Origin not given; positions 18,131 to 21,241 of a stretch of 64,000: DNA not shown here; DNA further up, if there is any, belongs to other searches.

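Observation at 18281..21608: Dedicated exosortase (XrtK-like) with a single giant MSEP-CTERM substrate of unusual topology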

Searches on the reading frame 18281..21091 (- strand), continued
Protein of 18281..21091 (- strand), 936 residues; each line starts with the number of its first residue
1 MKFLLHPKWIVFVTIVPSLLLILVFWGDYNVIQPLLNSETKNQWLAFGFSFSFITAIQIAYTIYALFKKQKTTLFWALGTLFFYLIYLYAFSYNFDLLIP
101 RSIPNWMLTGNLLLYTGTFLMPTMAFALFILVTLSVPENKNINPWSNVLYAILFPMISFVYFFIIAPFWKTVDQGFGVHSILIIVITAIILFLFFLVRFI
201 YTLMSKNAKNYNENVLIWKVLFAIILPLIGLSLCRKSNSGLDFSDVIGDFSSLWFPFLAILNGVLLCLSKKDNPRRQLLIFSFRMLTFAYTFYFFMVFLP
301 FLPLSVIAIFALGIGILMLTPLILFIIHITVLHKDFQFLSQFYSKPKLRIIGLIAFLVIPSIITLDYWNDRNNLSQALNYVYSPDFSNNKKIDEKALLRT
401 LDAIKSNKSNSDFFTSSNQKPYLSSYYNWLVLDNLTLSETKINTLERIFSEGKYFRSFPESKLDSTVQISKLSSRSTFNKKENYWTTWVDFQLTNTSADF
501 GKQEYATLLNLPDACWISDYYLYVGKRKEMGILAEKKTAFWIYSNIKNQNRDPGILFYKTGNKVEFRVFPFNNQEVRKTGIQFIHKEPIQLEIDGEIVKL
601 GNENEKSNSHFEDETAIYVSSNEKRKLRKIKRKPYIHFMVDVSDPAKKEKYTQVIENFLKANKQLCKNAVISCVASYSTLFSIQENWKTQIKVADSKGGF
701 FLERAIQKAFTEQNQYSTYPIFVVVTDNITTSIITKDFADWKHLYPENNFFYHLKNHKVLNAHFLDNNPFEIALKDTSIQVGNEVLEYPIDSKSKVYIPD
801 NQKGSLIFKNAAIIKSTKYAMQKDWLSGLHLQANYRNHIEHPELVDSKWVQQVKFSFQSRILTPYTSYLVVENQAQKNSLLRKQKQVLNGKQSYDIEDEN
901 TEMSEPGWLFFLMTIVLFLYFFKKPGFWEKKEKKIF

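Call 38: fold_search(model_id=the predicted structure, library=pdb)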
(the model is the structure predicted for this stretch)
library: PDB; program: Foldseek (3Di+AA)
matches with E <= 10: 376; with E <= 0.001: 3
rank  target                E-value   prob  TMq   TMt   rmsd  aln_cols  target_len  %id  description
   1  6fpy_B                2.0e-05  1.00  0.20  0.27  15.7       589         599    9  Inter-alpha-inhibitor heavy chain 1, wild type (released 2019-02-27)
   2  6fpz_A                2.1e-05  1.00  0.19  0.26  16.2       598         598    8  Inter-alpha-inhibitor heavy chain 1, D298A (released 2019-02-27)
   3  6fpy_A                3.8e-05  1.00  0.19  0.26  16.4       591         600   10  Inter-alpha-inhibitor heavy chain 1, wild type (released 2019-02-27)
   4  8sw0                  1.0e-02  1.00  0.10  0.11  15.6       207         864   11  Puromycin sensitive aminopeptidase (released 2023-07-26)
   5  3qnf_A                1.4e-02  1.00  0.10  0.13  10.7       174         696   10  Crystal structure of the open state of human endoplasmic reticulum aminopeptidase 1 ERAP1 (released 2011-02-23)
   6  4jbs_B                1.7e-02  1.00  0.09  0.10   9.0       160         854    9  Crystal structure of the human Endoplasmic Reticulum Aminopeptidase 2 in complex with PHOSPHINIC PSEUDOTRIPEPTIDE inhi (released 2013-12-11)
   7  5j6s_B                1.8e-02  1.00  0.10  0.10   7.1       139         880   11  Crystal structure of Endoplasmic Reticulum Aminopeptidase 2 (ERAP2) in complex with a hydroxamic derivative ligand (released 2017-03-15)
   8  5ab2_A                1.9e-02  1.00  0.09  0.10   9.7       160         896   11  Crystal structure of aminopeptidase ERAP2 with ligand (released 2015-09-30)
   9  7nsk_B                1.9e-02  1.00  0.09  0.10  10.2       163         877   10  Endoplasmic reticulum aminopeptidase 2 complexed with a hydroxamic ligand (released 2022-06-22)
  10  7zyf_A                2.0e-02  1.00  0.09  0.10   7.3       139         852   12  Insulin regulated aminopeptidase (IRAP) in complex with a nanomolar alpha hydroxy beta amino acid based inhibitor. (released 2022-07-20)
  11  7pfs_A                2.0e-02  1.00  0.09  0.09  10.3       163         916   11  Crystal structure of ERAP2 aminopeptidase in complex with phosphinic pseudotripeptide ((1R)-1-Amino-3-phenylpropyl){2- (released 2022-01-26)
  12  5ab2_B                2.3e-02  1.00  0.09  0.10   9.8       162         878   10  Crystal structure of aminopeptidase ERAP2 with ligand (released 2015-09-30)
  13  5ab0_A                2.8e-02  1.00  0.09  0.10  10.0       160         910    9  Crystal structure of aminopeptidase ERAP2 with ligand (released 2015-09-30)
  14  5mj6_B                2.8e-02  0.99  0.08  0.09   6.4       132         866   11  Ligand-induced conformational change of Insulin-regulated aminopeptidase: insights on catalytic mechanism and active s (released 2017-04-05)
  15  6ryf_A                2.9e-02  1.00  0.09  0.10   7.7       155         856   10  High-resolution crystal structure of ERAP1 in complex with 15mer phosphinic peptide (released 2019-12-18)
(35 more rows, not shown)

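Call 66: search_protein_families(library=ncbifam, proteins=[L078:6001-7140:+, L045:6001-7140:+], max_evalue=10)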
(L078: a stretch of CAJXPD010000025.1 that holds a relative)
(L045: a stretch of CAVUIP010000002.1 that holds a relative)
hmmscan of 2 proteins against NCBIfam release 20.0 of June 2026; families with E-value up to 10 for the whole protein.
L078:6001-7140:+ (380 aa): 3 families
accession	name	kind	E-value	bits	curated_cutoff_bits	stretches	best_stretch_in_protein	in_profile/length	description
TIGR04286.1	MSEP-CTERM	equivalog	1.2e-92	311.4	150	1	2-380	1-367/920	MSEP-CTERM sorting domain-containing protein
TIGR04477.1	sorted_by_XrtN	equivalog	0.00036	18.8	250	1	182-369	31-204/822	XrtN system VIT domain-containing protein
NF045749.1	MPN337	equivalog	0.38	9.1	600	1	163-209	585-631/637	MPN337 family protein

L045:6001-7140:+ (380 aa): 2 families
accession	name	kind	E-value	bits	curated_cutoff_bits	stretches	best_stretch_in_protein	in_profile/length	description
TIGR04286.1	MSEP-CTERM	equivalog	4.8e-100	335.9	150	1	2-380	1-366/920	MSEP-CTERM sorting domain-containing protein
TIGR04477.1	sorted_by_XrtN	equivalog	5.7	4.9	250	1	165-365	14-202/822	XrtN system VIT domain-containing protein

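Call 73: search_dna_similar(query=window:18281-21091:-, collection=plasmids, mode=protein, max_evalue=0.001, max_rows=15)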
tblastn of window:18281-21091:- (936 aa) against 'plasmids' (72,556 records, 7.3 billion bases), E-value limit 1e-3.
No match.

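Call 74: list_cluster_members(proteins=[window:18281-21091:-, window:21069-21608:-, window:23785-24423:-, window:22001-23425:-])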
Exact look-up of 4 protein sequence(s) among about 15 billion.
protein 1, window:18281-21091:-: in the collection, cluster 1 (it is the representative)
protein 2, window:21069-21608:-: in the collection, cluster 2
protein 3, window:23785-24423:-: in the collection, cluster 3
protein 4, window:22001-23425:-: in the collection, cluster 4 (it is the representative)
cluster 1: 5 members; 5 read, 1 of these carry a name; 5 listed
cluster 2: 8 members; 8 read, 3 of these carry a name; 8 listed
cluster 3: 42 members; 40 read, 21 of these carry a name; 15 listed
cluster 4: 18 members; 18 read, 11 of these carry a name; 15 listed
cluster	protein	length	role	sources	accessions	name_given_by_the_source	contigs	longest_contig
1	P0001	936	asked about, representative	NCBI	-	-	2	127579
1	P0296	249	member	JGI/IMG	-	hypothetical protein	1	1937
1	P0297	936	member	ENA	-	-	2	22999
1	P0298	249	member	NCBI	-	-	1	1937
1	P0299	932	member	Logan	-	-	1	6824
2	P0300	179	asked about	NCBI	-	-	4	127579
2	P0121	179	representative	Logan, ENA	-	-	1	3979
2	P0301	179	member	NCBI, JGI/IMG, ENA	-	exosortase K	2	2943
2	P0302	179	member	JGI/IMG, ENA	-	exosortase K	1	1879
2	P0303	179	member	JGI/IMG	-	exosortase K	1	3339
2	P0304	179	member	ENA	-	-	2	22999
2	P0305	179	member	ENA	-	-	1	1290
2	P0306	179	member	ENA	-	-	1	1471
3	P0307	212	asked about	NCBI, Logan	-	-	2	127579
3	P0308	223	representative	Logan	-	-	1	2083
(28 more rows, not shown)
